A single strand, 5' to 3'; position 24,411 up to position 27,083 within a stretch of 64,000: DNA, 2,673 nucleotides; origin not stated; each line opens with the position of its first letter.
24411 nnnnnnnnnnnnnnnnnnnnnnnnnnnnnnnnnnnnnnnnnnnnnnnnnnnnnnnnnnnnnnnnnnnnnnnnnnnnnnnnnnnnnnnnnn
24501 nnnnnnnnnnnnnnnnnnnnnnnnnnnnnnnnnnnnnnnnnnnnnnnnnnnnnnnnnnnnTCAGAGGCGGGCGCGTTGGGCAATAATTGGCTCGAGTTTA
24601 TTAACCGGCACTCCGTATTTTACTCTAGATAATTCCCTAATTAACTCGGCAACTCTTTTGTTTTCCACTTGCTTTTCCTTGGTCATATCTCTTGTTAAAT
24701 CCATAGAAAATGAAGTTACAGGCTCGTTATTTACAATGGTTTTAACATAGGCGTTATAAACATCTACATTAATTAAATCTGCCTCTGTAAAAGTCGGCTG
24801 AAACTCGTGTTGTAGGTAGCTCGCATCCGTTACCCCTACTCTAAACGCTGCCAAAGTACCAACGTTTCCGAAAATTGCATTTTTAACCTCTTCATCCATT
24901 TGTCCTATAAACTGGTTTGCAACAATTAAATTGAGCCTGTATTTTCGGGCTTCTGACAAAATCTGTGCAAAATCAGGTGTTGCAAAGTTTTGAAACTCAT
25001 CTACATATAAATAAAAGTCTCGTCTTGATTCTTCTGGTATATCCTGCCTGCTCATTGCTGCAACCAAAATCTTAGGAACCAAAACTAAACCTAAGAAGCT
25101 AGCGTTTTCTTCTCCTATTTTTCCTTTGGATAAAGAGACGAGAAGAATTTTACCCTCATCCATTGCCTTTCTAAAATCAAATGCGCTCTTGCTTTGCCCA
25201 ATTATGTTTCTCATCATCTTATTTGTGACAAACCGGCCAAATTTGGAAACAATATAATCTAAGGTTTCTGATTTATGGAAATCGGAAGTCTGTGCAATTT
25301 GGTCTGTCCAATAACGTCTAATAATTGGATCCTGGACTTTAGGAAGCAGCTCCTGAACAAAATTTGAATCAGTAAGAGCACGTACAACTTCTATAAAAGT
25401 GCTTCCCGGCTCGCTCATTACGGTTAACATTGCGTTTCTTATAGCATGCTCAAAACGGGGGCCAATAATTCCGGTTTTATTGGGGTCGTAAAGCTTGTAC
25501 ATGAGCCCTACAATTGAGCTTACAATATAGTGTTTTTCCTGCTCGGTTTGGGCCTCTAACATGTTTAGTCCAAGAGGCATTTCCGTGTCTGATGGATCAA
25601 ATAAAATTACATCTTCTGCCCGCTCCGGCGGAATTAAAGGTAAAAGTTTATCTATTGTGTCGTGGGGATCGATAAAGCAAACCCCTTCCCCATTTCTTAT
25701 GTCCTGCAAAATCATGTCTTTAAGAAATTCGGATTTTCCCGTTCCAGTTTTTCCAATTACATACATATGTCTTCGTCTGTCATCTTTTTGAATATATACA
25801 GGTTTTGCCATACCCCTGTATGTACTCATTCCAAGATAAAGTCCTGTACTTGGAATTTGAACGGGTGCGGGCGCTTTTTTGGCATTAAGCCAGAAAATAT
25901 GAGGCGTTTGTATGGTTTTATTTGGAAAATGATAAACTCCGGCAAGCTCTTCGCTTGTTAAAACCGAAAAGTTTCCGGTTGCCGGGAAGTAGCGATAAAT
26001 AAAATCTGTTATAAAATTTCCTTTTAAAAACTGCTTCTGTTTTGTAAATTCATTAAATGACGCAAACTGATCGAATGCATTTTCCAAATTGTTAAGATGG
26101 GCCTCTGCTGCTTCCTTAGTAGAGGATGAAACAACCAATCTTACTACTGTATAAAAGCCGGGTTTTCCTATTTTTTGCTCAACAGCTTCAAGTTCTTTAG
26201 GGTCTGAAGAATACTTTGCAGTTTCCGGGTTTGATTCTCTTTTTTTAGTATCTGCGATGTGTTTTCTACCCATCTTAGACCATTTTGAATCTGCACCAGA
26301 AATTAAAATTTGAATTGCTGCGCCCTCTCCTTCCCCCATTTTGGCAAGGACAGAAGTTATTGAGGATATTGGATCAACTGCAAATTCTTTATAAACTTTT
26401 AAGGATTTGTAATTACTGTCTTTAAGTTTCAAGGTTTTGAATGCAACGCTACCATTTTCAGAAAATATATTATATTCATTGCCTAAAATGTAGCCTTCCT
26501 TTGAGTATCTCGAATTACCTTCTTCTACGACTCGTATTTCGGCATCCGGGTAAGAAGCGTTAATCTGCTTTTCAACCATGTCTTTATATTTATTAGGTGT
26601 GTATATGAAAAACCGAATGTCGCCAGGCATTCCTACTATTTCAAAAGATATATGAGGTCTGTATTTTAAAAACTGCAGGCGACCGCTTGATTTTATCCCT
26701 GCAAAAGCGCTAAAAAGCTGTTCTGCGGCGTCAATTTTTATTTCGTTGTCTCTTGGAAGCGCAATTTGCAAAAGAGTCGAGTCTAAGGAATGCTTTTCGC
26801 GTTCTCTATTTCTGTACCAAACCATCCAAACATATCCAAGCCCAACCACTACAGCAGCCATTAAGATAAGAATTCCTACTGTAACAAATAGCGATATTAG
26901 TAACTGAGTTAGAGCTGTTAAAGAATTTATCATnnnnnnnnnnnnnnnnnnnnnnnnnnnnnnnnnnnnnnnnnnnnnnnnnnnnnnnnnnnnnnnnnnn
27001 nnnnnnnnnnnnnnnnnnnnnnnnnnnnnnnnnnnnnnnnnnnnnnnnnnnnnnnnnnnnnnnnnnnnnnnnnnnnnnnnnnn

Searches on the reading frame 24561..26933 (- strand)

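Call 6: search_protein_families(library=pfam, proteins=[window:24561-26933:-], max_evalue=0.01)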
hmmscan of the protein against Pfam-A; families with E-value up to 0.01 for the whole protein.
window:24561-26933:- (790 aa): 5 families
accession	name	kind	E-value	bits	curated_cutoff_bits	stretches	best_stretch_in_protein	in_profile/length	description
PF10412.15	TrwB_AAD_bind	-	4e-06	26.4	20.5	1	381-690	9-301/387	Type IV secretion-system coupling protein DNA-binding domain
PF12696.13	TraG-D_C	-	8.7e-06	26.1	22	1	641-704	3-69/126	TraM recognition site of TraD and TraG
PF01935.23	DUF87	-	1.3e-05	25.8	23.2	1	377-453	12-84/220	Helicase HerA, central domain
PF01580.24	FtsK_SpoIIIE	-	0.00058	19.8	24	1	375-409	27-61/221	FtsK/SpoIIIE family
PF25199.1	nSTAND_NTPase5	-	0.0012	19.1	34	0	382-451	36-108/145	Novel STAND NTPase 5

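Call 10: search_protein_families(library=ncbifam, proteins=[window:24561-26933:-], max_evalue=0.1)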
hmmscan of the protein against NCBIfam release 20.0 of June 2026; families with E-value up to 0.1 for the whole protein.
window:24561-26933:- (790 aa): 14 families
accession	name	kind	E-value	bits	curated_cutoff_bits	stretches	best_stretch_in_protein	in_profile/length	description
TIGR03743.1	SXT_TraD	subfamily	4.5e-12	45.2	366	2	371-425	156-213/636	conjugative transfer system coupling protein TraD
NF041447.1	TrbC_conju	equivalog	3.1e-09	35.9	800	1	365-428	107-170/685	F-type conjugative transfer protein TrbC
NF045973.1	conju_CD1115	equivalog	7.1e-08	31.7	250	1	380-695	17-353/442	VirD4-like conjugal transfer protein, CD1115 family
TIGR03754.1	conj_TOL_TraD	equivalog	8.2e-08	31.2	647.55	1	376-428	169-221/643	type IV conjugative transfer system coupling protein TraD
NF041017.1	DNA_import_CedB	equivalog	0.00016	20.4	700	1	342-427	232-316/590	DNA import protein CedB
NF045975.1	VirB4_plasma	equivalog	0.00027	18.8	590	1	382-425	509-553/894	Mbov_0397 family ICE element conjugal transfer ATPase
TIGR03880.1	KaiC_arch_3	hypoth_equivalog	0.0014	18.2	249.45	1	390-431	19-60/224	KaiC domain-containing protein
TIGR00929.1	VirB4_CagE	subfamily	0.0016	16.8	643.1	1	389-756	439-759/792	VirB4 family type IV secretion/conjugal transfer ATPase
NF053655.1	CedD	equivalog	0.0026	16.5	600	0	367-432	201-266/527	DNA-translocating ATPase CedD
TIGR02759.1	TraD_Ftype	equivalog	0.0029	16.4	521.35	0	381-419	170-208/566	type IV conjugative transfer system coupling protein TraD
NF006486.0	PRK08903.1-6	equivalog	0.006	16.2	307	1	375-423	24-72/222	DnaA regulatory inactivator Hda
TIGR03783.1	Bac_Flav_CT_G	subfamily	0.027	12.3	261.55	0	388-465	439-516/829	TraG family conjugative transposon ATPase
TIGR03925.1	T7SS_EccC_b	equivalog_domain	0.046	12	346.55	0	376-409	351-383/564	type VII secretion protein EccCb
NF006766.0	PRK09288.1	equivalog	0.048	12.4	339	1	208-289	99-180/396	formate-dependent phosphoribosylglycinamide formyltransferase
